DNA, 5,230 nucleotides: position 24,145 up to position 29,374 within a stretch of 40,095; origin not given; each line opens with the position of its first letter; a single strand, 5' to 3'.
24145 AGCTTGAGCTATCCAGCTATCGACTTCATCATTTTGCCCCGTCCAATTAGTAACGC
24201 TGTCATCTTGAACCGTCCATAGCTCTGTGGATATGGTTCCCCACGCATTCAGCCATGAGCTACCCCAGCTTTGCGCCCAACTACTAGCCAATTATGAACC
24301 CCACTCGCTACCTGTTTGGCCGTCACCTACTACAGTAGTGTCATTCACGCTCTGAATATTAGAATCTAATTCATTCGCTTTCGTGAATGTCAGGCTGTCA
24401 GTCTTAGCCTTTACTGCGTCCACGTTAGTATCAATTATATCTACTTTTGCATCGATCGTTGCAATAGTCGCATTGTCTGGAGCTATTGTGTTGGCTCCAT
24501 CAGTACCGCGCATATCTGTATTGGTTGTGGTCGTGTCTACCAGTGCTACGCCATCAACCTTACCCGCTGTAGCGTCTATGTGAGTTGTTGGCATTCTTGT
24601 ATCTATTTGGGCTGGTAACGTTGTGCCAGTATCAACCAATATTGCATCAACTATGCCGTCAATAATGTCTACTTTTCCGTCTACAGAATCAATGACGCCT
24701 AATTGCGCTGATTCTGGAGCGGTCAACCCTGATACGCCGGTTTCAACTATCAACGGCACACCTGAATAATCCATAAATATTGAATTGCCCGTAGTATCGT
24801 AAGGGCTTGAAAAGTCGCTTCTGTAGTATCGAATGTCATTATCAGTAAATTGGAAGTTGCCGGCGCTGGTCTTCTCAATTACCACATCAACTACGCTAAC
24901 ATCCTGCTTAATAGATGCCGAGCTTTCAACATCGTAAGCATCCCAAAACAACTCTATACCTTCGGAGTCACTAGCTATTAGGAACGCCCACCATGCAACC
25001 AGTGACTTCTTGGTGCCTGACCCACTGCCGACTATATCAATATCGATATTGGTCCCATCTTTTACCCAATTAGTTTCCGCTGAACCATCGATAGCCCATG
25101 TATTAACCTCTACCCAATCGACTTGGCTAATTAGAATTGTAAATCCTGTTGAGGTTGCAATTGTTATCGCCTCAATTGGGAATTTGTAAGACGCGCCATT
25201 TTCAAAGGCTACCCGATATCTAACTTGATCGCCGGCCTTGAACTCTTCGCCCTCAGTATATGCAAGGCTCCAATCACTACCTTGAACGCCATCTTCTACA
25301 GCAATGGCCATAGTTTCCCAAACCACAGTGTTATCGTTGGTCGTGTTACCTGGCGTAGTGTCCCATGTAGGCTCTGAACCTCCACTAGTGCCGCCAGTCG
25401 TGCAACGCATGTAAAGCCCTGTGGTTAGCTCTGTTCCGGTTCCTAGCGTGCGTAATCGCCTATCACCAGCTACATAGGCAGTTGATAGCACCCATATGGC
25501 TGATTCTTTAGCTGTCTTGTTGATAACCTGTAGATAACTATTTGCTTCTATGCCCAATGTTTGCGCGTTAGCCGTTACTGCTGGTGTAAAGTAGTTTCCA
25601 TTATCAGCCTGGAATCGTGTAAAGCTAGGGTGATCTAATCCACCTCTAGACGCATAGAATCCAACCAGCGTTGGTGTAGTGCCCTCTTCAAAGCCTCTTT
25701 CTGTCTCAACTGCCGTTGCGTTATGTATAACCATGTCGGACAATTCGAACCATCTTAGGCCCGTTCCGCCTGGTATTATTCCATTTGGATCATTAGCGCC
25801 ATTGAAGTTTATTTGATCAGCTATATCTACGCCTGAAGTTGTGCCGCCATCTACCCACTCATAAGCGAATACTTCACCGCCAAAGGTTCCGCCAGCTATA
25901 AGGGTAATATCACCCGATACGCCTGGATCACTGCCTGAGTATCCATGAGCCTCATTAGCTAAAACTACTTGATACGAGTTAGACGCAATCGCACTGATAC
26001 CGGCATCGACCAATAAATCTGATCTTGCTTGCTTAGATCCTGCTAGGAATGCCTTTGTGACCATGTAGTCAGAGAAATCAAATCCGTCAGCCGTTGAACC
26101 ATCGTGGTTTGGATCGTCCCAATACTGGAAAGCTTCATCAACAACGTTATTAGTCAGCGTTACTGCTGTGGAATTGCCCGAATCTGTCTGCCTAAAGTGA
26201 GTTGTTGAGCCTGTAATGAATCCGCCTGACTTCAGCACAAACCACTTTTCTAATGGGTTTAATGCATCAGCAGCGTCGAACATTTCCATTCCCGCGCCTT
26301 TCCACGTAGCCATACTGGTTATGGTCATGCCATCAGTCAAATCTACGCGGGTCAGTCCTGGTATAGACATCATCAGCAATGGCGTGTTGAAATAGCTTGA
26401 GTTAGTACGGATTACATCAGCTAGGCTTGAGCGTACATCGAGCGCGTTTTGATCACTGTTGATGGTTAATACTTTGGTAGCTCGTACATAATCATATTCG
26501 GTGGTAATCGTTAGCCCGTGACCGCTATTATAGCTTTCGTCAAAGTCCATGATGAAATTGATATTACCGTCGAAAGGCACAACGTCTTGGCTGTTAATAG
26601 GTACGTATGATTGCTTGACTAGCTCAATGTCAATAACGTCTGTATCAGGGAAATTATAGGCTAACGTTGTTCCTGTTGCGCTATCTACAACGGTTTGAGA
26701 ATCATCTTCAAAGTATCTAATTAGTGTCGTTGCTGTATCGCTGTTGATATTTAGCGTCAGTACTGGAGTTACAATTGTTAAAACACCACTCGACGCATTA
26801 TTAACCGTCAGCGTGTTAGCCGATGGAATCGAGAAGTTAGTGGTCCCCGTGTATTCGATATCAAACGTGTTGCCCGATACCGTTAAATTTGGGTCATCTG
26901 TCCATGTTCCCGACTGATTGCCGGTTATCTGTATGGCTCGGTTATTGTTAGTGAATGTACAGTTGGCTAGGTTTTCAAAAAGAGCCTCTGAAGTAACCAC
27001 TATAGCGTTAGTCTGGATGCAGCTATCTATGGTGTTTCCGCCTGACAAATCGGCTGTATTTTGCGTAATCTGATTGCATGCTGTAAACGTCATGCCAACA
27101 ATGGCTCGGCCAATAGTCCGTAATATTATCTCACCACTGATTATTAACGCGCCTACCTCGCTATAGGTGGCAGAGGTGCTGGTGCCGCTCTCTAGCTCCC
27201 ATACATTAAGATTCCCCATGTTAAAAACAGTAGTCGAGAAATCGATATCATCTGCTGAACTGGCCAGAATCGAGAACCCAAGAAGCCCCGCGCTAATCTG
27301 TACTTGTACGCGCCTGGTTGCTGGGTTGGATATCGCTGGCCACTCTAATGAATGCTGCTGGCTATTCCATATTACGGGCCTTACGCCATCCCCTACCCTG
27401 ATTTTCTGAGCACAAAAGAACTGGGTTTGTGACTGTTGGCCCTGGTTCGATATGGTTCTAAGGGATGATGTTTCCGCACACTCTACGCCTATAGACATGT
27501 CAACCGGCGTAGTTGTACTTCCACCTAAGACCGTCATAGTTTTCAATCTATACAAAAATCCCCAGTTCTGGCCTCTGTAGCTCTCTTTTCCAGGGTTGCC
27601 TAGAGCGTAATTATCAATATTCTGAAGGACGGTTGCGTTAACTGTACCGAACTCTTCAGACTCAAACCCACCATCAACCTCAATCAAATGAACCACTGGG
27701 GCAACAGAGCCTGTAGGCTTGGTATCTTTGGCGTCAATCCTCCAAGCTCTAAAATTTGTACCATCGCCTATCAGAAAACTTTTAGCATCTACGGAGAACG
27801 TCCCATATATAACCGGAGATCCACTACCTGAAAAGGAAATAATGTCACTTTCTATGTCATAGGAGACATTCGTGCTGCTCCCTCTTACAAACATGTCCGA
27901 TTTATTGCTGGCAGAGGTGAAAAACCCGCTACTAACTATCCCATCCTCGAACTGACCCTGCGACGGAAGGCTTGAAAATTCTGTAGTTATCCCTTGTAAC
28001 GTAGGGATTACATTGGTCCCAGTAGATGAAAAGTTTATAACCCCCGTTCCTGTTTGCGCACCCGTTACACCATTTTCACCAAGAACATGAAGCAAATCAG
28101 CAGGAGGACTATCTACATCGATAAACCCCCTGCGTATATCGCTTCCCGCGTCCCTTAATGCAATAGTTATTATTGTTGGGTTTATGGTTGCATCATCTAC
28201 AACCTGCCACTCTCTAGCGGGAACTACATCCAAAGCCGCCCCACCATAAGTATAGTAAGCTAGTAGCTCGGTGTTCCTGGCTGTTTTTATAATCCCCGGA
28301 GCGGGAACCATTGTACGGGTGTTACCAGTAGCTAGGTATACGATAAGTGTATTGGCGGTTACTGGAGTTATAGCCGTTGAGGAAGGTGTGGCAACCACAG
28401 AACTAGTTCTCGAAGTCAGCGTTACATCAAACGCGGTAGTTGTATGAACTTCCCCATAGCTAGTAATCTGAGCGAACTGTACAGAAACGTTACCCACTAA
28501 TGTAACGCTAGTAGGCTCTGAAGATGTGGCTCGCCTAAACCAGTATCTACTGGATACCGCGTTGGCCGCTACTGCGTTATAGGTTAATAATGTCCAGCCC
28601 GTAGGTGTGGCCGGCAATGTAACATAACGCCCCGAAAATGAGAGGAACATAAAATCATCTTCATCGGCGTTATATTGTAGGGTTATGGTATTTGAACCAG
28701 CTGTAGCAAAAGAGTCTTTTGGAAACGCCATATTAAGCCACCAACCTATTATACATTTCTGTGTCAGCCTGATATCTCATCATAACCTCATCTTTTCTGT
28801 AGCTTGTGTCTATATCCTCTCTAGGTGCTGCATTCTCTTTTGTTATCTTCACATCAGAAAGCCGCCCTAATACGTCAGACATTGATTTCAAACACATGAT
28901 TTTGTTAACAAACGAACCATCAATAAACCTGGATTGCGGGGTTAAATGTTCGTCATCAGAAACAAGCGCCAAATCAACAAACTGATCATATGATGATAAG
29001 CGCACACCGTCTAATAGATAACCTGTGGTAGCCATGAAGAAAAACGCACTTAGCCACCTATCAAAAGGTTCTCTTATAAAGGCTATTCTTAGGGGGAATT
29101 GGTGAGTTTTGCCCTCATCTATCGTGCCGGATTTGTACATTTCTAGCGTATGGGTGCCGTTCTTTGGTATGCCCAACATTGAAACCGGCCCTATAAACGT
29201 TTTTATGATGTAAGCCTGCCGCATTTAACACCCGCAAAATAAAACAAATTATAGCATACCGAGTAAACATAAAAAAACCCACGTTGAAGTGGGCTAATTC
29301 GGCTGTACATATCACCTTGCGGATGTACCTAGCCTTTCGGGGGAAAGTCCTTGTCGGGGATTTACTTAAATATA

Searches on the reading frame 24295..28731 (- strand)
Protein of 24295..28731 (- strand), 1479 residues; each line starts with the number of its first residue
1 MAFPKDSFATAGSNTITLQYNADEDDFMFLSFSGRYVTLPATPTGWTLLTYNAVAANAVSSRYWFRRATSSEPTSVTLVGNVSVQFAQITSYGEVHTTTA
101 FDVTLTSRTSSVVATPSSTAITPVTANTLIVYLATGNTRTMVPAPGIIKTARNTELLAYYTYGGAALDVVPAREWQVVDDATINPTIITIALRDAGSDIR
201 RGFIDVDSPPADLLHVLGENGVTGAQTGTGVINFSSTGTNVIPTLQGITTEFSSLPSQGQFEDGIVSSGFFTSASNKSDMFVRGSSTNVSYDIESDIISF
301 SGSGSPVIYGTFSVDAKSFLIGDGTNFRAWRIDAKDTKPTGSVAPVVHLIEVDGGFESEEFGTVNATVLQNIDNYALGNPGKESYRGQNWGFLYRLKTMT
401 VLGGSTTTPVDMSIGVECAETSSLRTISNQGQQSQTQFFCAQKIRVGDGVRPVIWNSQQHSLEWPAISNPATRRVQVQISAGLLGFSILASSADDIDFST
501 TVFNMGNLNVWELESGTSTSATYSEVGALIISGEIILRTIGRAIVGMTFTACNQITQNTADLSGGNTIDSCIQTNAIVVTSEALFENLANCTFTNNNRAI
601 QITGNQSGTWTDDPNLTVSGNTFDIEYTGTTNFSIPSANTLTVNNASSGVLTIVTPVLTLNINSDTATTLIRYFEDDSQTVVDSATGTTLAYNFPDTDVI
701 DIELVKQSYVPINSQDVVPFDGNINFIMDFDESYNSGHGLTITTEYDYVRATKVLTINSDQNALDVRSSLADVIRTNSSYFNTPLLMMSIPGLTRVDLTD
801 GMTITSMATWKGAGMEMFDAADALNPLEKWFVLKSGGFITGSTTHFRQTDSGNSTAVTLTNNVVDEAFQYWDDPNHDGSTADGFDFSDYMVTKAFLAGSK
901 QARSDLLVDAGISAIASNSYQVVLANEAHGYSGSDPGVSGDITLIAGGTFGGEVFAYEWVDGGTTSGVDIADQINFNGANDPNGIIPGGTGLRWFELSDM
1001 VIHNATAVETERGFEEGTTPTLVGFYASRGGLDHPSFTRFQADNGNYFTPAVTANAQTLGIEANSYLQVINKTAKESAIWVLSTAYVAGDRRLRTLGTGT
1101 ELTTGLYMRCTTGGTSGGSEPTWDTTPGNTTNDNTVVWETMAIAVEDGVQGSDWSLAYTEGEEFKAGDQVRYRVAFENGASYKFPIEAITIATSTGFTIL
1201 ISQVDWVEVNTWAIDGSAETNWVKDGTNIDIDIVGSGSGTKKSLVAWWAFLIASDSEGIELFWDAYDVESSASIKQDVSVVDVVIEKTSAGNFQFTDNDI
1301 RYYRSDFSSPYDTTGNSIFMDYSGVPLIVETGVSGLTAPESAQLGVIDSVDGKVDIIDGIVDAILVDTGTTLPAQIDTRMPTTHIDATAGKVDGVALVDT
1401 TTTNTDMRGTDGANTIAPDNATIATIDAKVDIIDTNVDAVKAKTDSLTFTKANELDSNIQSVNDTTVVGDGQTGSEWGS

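Call 9: search_protein_families(library=pfam, proteins=[window:24295-28731:-], max_evalue=0.01)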
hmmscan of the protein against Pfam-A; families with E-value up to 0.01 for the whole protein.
window:24295-28731:- (1479 aa): 0 families

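Call 10: search_protein_families(library=phrogs, proteins=[window:24295-28731:-], max_evalue=0.01)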
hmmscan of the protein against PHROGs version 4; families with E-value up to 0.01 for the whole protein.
window:24295-28731:- (1479 aa): 2 families
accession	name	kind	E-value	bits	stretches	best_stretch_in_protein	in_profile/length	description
phrog_20658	-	head and packaging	7.5e-06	26.8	1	1075-1144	130-193/211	head decoration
phrog_1219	-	tail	0.006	17.3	0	1405-1474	101-175/233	tail needle protein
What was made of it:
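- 24292..28731 (-): 1479-aa fibre-like gene (ATG 28731, TAA 24294..24292). 'Fibre' is inferred, not shown: there are no Pfam, NCBIfam, PDB or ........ hits. Weak PHROG hits only (head decoration 7.5e-6, tail needle 0.006; call 10).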

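Call 71: search_solved_structures(query=window:24295-28731:-, max_evalue=1)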
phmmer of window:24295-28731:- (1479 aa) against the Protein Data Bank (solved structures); distinct sequences matched with E-value up to 1: 0.

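Call 72: search_protein_families(library=ncbifam, proteins=[window:24295-28731:-], max_evalue=0.1)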
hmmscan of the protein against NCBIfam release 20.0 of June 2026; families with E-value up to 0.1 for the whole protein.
window:24295-28731:- (1479 aa): 0 families

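Call 73: search_dna_similar(query=window:24295-28731:-, collection=phages, mode=protein, max_evalue=0.001, max_rows=15)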
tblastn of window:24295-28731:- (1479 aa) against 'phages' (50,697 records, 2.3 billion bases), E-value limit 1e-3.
No match.

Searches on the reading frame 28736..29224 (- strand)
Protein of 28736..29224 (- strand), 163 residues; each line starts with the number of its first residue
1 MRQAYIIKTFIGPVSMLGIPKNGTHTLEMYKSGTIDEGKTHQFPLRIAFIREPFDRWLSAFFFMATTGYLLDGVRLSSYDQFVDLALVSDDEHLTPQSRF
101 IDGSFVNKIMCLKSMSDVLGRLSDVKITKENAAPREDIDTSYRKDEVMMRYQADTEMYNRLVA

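Call 9: search_protein_families(library=pfam, proteins=[window:28736-29224:-], max_evalue=0.01)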
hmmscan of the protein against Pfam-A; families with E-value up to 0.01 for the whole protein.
window:28736-29224:- (163 aa): 2 families
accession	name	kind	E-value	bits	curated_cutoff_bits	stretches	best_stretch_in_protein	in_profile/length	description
PF13395.12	HNH_4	-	0.00023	21.5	22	1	92-114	21-43/54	HNH endonuclease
PF03567.20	Sulfotransfer_2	-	0.00061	20.4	22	1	44-99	81-164/252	Sulfotransferase family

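Call 10: search_protein_families(library=phrogs, proteins=[window:28736-29224:-], max_evalue=0.01)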
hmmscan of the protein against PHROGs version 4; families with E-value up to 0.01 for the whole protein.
window:28736-29224:- (163 aa): 1 family
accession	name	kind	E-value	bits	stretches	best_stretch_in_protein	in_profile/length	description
phrog_3347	-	moron, auxiliary metabolic gene and host takeover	0.0042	18.1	1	40-102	70-136/219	Galactose-3-O-sulfotransferase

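Call 72: search_protein_families(library=ncbifam, proteins=[window:28736-29224:-], max_evalue=0.1)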
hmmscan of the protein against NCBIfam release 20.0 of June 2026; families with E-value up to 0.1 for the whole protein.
window:28736-29224:- (163 aa): 0 families
